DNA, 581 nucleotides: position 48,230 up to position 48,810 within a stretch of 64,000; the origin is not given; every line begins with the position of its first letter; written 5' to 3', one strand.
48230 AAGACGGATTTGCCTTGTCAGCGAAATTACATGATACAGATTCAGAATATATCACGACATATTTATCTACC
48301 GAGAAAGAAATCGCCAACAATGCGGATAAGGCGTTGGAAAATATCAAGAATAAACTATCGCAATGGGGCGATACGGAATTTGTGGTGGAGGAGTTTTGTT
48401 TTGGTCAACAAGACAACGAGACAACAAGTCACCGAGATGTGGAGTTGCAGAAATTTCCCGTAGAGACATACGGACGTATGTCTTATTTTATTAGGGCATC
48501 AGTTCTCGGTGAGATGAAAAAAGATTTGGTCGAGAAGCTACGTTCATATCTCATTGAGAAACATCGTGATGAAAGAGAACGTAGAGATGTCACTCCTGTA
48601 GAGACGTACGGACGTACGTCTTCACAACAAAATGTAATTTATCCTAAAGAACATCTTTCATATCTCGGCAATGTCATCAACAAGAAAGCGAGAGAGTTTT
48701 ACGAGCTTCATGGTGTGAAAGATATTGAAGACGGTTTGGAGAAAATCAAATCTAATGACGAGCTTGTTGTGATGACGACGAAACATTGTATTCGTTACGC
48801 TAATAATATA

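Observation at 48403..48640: U32 peptidase CDS contains in-frame copies of the intergenic repeat modules (RPE-like)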

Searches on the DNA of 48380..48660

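Call 68: search_rna_families(source=window, start=48380, end=48660, threshold=evalue, max_evalue=10)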
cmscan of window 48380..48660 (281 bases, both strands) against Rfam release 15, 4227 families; matches with E-value up to 10: 0.
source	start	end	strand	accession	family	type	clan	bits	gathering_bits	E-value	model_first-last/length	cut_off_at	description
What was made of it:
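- Tried and rejected: A permissive E-value search of 48380-48660 found nothing (call 68).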
